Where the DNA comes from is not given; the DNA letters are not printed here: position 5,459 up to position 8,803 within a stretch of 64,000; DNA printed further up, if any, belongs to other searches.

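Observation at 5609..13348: Six-gene translationally coupled operon pairing an RtcB-archease RNA ligase module with a tandem HgdC/BadF-type ATPase fusion, an HgdAB/DCCP-like partner, a small metallophosphoesterase and a SAM methyltransferase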

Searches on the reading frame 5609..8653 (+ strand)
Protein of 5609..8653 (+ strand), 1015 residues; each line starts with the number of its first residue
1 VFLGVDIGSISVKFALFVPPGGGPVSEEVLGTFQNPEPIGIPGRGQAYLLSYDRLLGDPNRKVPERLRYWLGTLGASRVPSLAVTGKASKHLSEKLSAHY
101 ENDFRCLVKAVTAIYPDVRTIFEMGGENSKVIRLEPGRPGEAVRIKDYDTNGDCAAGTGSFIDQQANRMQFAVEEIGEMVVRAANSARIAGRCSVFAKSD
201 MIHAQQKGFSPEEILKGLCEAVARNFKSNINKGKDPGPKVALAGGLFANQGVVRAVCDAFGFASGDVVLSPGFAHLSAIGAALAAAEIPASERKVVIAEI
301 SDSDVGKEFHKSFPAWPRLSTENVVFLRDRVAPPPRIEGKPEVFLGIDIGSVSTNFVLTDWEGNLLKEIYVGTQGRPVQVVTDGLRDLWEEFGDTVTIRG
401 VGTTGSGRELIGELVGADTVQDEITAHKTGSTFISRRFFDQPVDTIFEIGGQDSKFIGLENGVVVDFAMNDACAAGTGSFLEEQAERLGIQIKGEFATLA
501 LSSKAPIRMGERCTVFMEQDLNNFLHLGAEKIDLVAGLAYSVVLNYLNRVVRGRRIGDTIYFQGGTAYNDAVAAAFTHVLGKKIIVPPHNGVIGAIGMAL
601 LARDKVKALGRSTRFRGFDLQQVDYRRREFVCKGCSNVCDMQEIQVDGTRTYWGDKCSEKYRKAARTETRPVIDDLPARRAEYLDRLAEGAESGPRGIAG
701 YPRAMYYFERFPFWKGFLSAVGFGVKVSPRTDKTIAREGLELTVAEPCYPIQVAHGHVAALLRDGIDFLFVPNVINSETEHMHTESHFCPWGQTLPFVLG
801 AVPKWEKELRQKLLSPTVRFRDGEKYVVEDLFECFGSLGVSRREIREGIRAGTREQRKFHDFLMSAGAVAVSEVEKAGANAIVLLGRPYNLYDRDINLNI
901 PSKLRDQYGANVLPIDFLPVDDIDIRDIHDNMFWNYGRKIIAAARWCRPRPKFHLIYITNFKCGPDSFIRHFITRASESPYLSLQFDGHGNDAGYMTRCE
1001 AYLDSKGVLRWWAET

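Call 7: search_protein_families(library=pfam, proteins=[window:5609-8653:+], max_evalue=0.01)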
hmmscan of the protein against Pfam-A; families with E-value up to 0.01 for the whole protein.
window:5609-8653:+ (1015 aa): 3 families
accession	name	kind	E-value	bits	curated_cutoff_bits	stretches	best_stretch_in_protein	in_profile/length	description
PF01869.26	BcrAD_BadFG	-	4.4e-76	256.4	31.5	2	345-602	1-271/271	BadF/BadG/BcrA/BcrD ATPase family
PF09989.15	DUF2229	-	1.8e-51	175.3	29.4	1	700-917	3-217/218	CoA enzyme activase uncharacterised domain (DUF2229)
PF02782.22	FGGY_C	-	1.1e-07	32.2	27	1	201-286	110-195/198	FGGY family of carbohydrate kinases, C-terminal domain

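Call 8: search_protein_families(library=ncbifam, proteins=[window:5609-8653:+], max_evalue=0.01)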
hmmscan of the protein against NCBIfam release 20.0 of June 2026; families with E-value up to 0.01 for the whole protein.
window:5609-8653:+ (1015 aa): 6 families
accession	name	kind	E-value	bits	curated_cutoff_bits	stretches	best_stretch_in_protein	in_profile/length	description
TIGR00241.1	CoA_E_activ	domain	1e-74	251.2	125.4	2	344-601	2-248/248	acyl-CoA dehydratase activase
TIGR03286.1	methan_mark_15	hypoth_equivalog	1.3e-49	169.3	455.75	2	343-602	145-401/404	methanogenesis marker 15 protein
TIGR02259.1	benz_CoA_red_A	equivalog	6.2e-42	143.8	578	2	417-574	247-399/432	benzoyl-CoA reductase subunit A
TIGR02261.1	benz_CoA_red_D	equivalog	1.6e-29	102.9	312.85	2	93-283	71-260/262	benzoyl-CoA reductase subunit D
TIGR03192.1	benz_CoA_bzdQ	equivalog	6.2e-27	94.8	380.2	2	345-602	35-286/293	benzoyl-CoA reductase, bzd-type, subunit Q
NF045551.1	GK_Pyrobac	equivalog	0.008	15.5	500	0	344-390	2-47/294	ATP-dependent glucokinase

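Call 12: find_homologous_proteins(query=window:5609-8653:+, max_evalue=1e-10)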
Query window:5609-8653:+ (1015 aa): 8000 proteins with E <= 1e-10 among 8000 candidates; the best 120 are listed.
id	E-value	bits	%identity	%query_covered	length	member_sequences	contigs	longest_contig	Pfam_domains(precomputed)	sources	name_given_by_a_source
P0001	0.0e+0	2302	97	100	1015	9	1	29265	PF01869.27,PF02782.23,PF09989.16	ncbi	-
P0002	0.0e+0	2232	95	100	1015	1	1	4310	PF01869.27,PF02782.23,PF09989.16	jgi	-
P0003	0.0e+0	2181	92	100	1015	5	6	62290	PF01869.27,PF02782.23,PF09989.16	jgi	jgi:predicted CoA-substrate-specific enzyme activase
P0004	0.0e+0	2176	92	100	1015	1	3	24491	PF01869.27,PF02782.23,PF09989.16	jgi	jgi:predicted CoA-substrate-specific enzyme activase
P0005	0.0e+0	2141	90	100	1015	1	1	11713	PF01869.27,PF02782.23,PF09989.16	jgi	jgi:predicted CoA-substrate-specific enzyme activase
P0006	0.0e+0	2130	90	100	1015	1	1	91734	PF01869.27,PF02782.23,PF09989.16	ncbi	-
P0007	0.0e+0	2125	90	100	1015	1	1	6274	PF01869.27,PF02782.23,PF09989.16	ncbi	ncbi:MAG TPA: acyl-CoA dehydratase activase [Candidatus Deferrimicrobiaceae bacterium]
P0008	0.0e+0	2118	90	100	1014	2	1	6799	PF01869.27,PF02782.23,PF09989.16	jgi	jgi:predicted CoA-substrate-specific enzyme activase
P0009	0.0e+0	2116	89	100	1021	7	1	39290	PF01869.27,PF02782.23,PF09989.16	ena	-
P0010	0.0e+0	2110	89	100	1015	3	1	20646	PF01869.27,PF02782.23,PF09989.16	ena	-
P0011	0.0e+0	2103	89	100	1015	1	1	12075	PF01869.27,PF02782.23,PF09989.16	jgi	jgi:predicted CoA-substrate-specific enzyme activase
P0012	0.0e+0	2101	89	100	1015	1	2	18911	PF01869.27,PF02782.23,PF09989.16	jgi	jgi:predicted CoA-substrate-specific enzyme activase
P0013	0.0e+0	2100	89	100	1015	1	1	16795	PF01869.27,PF02782.23,PF09989.16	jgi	jgi:predicted CoA-substrate-specific enzyme activase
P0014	0.0e+0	2098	89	100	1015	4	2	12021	PF01869.27,PF02782.23,PF09989.16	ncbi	-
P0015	0.0e+0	2089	88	100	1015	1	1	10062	PF01869.27,PF02782.23,PF09989.16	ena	-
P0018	0.0e+0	2020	86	100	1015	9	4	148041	PF01869.27,PF02782.23,PF09989.16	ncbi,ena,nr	ncbi:MAG: acyl-CoA dehydratase activase [Deltaproteobacteria bacterium]|nr:acyl-CoA dehydratase acti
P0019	0.0e+0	2014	85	100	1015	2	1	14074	PF01869.27,PF02782.23,PF09989.16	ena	-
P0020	0.0e+0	2012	85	100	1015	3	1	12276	PF01869.27,PF02782.23,PF09989.16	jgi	-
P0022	0.0e+0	1996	84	100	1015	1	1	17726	PF01869.27,PF02782.23,PF09989.16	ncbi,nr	ncbi:MAG: CoA-substrate-specific enzyme activase [Actinobacteria bacterium]|nr:CoA-substrate-specifi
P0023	0.0e+0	1991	84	100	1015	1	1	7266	PF01869.27,PF02782.23,PF09989.16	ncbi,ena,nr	ncbi:MAG: CoA-substrate-specific enzyme activase [Actinobacteria bacterium]|nr:CoA-substrate-specifi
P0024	0.0e+0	1988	84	100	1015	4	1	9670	PF01869.27,PF02782.23,PF09989.16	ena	-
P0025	0.0e+0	1987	84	100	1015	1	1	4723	PF01869.27,PF02782.23,PF09989.16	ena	-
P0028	0.0e+0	1935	83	100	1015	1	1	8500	PF01869.27,PF02782.23,PF09989.16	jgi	jgi:predicted CoA-substrate-specific enzyme activase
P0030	0.0e+0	1887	80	100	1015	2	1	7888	PF01869.27,PF09989.16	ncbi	-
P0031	0.0e+0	1856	78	100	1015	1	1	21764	PF01869.27,PF02782.23,PF09989.16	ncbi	-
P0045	0.0e+0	1830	77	100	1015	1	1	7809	PF01869.27,PF02782.23,PF09989.16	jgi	-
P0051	0.0e+0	1823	77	100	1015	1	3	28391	PF01869.27,PF02782.23,PF09989.16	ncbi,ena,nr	ncbi:MAG: hypothetical protein A2X88_01450 [Deltaproteobacteria bacterium GWC2_65_14]|nr:MAG: hypoth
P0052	0.0e+0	1822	77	100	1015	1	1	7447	PF01869.27,PF02782.23,PF09989.16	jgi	-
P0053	0.0e+0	1820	77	100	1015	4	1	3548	PF01869.27,PF02782.23,PF09989.16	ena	-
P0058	0.0e+0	1817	77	100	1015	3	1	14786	PF01869.27,PF02782.23,PF09989.16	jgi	jgi:predicted CoA-substrate-specific enzyme activase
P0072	0.0e+0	1806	77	100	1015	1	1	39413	PF01869.27,PF02782.23,PF09989.16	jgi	jgi:predicted CoA-substrate-specific enzyme activase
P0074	0.0e+0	1804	76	100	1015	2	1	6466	PF01869.27,PF02782.23,PF09989.16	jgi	jgi:predicted CoA-substrate-specific enzyme activase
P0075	0.0e+0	1803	76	100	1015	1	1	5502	PF01869.27,PF02782.23,PF09989.16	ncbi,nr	ncbi:MAG: CoA-substrate-specific enzyme activase [Deltaproteobacteria bacterium]|nr:CoA-substrate-sp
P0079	0.0e+0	1796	76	100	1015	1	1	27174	PF01869.27,PF02782.23,PF09989.16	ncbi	-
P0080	0.0e+0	1795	76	100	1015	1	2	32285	PF01869.27,PF02782.23,PF09989.16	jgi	jgi:predicted CoA-substrate-specific enzyme activase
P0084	0.0e+0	1783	76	100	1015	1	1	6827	PF01869.27,PF02782.23,PF09989.16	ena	-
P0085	0.0e+0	1782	76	100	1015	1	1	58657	PF01869.27,PF02782.23,PF09989.16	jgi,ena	-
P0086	0.0e+0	1775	76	100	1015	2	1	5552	PF01869.27,PF02782.23,PF09989.16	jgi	-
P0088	0.0e+0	1770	76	100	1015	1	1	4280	PF01869.27,PF02782.23,PF09989.16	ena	-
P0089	0.0e+0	1768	76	100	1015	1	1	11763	PF01869.27,PF02782.23,PF09989.16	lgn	-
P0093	0.0e+0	1697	72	100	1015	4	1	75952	PF01869.27,PF02782.23,PF09989.16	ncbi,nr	ncbi:MAG: acyl-CoA dehydratase activase [Syntrophorhabdaceae bacterium]|nr:acyl-CoA dehydratase acti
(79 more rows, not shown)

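Call 14: find_related_loci(query=window:5609-8653:+, collection=genome_contigs, flank=10000)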
Query window:5609-8653:+ (1015 aa) in genome_contigs; peptide patterns used: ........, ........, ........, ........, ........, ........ (x = any residue, [..] = any of these).
600 stretches matched a pattern (row limit reached: there are more); 597 encode a relative of the query (tblastn E <= 1e-3); the best 80 are kept; 80 distinct loci.
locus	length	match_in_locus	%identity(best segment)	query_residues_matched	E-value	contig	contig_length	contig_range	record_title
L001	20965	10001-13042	89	1-1014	0e+0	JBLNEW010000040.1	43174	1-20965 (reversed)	MAG: Deltaproteobacteria bacterium isolate MAG62 PRJNA488683_bin1_renamed_39, whole genome shotgun sequence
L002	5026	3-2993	88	19-1015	0e+0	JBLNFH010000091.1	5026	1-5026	MAG: Deltaproteobacteria bacterium isolate MAG51 PRJNA385547_bin29_renamed_90, whole genome shotgun sequence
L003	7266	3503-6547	84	1-1015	0e+0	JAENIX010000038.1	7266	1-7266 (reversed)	MAG: Actinomycetota bacterium isolate CoA_1_bin.34 scaffold_6202, whole genome shotgun sequence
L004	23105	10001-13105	77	1-1014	0e+0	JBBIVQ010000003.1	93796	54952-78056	MAG: Deltaproteobacteria bacterium isolate RSF170216_bin_80 NODE_161_length_93796_cov_4.9547, whole genome shotgun seque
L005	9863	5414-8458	77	1-1015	0e+0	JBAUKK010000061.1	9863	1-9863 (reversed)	MAG: Candidatus Deferrimicrobiaceae bacterium isolate MFD02415_ilm_asm_bin11 k127_37059, whole genome shotgun sequence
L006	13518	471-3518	77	1-1015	0e+0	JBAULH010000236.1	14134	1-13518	MAG: Candidatus Deferrimicrobiaceae bacterium isolate MFD09314_ilm_asm_bin47 k127_144289, whole genome shotgun sequence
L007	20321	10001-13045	77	1-1014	0e+0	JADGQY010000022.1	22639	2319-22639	Bacterium isolate Chersky.9_15 contig-100_251, whole genome shotgun sequence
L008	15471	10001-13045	76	1-1014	0e+0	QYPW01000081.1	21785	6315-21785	MAG: Deltaproteobacteria bacterium isolate PowLak16_MAG18 c_000000055968, whole genome shotgun sequence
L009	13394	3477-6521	77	1-1014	0e+0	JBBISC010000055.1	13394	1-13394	MAG: Deltaproteobacteria bacterium isolate STS170223_bin_364 NODE_5221_length_13394_cov_4.606267, whole genome shotgun s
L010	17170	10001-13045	77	1-1014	0e+0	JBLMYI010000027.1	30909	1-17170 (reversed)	MAG: Actinomycetota bacterium isolate MAG233 PRJNA957066_bin16_renamed_26, whole genome shotgun sequence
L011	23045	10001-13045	77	1-1014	0e+0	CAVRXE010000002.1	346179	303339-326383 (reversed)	MAG: Candidatus Deferrimicrobiaceae bacterium isolate MFD02199.bin.2.95 genome assembly, contig: contig_13708, whole gen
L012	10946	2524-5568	76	1-1014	0e+0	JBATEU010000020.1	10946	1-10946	MAG: Candidatus Deferrimicrobium sp. isolate MFD10095_ilm_asm_bin1 k127_7022, whole genome shotgun sequence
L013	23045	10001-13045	77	1-1014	0e+0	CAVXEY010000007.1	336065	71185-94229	MAG: uncultured delta proteobacterium isolate MFD02416.bin.1.108 genome assembly, contig: contig_19244, whole genome sho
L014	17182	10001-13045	76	1-1014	0e+0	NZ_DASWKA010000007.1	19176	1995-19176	MAG: Candidatus Deferrimicrobium sp. isolate SMAG_U2910 k141_2964812, whole genome shotgun sequence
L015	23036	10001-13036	77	1-1014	0e+0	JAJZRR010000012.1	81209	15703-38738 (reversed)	MAG: Deltaproteobacteria bacterium isolate SKS1.bin98 NODE_436_length_81209_cov_34.991527, whole genome shotgun sequence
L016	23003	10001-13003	84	1-1015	0e+0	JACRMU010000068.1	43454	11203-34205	MAG: Deltaproteobacteria bacterium isolate NC_groundwater_1915_Pr3_S2p5_65_9 SR2-18-S2p5_coassembly_scaffold_127132, who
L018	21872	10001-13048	77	1-1015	0e+0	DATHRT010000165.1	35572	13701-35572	MAG TPA_asm: Candidatus Limnocylindria bacterium isolate SMAG_U16032 k141_608017, whole genome shotgun sequence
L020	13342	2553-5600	77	1-1015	0e+0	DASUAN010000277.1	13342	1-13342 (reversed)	MAG TPA_asm: Candidatus Deferrimicrobiaceae bacterium isolate SMAG_U2496 k141_333029, whole genome shotgun sequence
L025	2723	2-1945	89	52-1015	0e+0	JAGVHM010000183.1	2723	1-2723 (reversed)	MAG: bacterium isolate DeMMO2_54 c_000000114000, whole genome shotgun sequence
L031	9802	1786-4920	51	1-1015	0e+0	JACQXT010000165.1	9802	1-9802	MAG: Chitinivibrionia bacterium isolate NC_groundwater_1522_Pr4_B-0.1um_59_2 SR1-18-B1_scaffold_351109, whole genome sho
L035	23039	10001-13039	54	1-1014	0e+0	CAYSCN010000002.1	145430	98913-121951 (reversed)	MAG TPA_asm: uncultured bacterium isolate SRP216583_co2_128 genome assembly, contig: NODE_18_length_145430_cov_27.385046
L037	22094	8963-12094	52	2-1010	0e+0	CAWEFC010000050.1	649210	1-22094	MAG: uncultured Acidobacteriota bacterium isolate MFD03044.bin.2.66 genome assembly, contig: contig_692, whole genome sh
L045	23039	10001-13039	54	2-1013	0e+0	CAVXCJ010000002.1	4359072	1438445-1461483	MAG: Terriglobia bacterium isolate MFD04408.bin.1.174 genome assembly, contig: contig_28461, whole genome shotgun sequen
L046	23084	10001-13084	54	2-1012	0e+0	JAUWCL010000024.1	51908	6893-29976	MAG: Candidatus Krumholzibacteriota bacterium isolate CSMAG_2137 CSMAG_2137_k141_1492948_length_51908_cov_32.7228, whole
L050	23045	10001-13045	54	2-1015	0e+0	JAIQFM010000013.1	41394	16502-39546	MAG: Terriglobia bacterium isolate SRVP_22 SR-VP_26_10_2019_C_20cm_scaffold_1687, whole genome shotgun sequence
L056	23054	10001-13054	54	2-1015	0e+0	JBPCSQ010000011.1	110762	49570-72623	MAG: Terriglobales bacterium S1Ck117_759631_flag_1_multi_16.0000_len_110762, whole genome shotgun sequence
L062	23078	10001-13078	53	1-1013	0e+0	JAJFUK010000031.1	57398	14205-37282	MAG: Actinomycetes bacterium isolate bin.430 k141_1806289, whole genome shotgun sequence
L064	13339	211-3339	51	1-1015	0e+0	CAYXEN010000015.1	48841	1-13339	MAG TPA_asm: uncultured bacterium isolate binchicken_co172_248 genome assembly, contig: NODE_420_length_48841_cov_10.709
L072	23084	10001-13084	52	2-1013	0e+0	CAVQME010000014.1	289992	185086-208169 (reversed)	MAG: uncultured Actinomycetes bacterium isolate MFD00032.bin.1.257 genome assembly, contig: contig_9683, whole genome sh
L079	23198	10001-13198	52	2-1015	0e+0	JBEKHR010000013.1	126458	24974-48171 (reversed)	MAG: Terriglobia bacterium isolate SPRUCE 281 SPRUCE_281_13, whole genome shotgun sequence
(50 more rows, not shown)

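Call 26: search_solved_structures(query=window:5609-8653:+, max_evalue=0.01)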
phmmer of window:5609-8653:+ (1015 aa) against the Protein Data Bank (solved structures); distinct sequences matched with E-value up to 0.01: 5.
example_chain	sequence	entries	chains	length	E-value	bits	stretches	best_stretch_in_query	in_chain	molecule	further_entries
1hux_A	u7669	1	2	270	1.7e-29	105.6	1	345-606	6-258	ACTIVATOR OF (R)-2-HYDROXYGLUTARYL-COA DEHYDRATASE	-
4eht_A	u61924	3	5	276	7.5e-26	93.5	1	345-609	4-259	Activator of 2-hydroxyisocaproyl-CoA dehydratase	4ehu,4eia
9gai_D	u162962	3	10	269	1.9e-25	92.1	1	346-610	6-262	3-methylbenzoyl-CoA reductase alpha subunit MbdQ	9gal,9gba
7yyl_E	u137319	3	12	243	3.9e-21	77.9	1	344-604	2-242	Putative CoA-substrate-specific enzyme activase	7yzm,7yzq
9gai_C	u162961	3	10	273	2.2e-13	52.2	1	103-264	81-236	3-methylbenzoyl-CoA reductase delta subunit MbdP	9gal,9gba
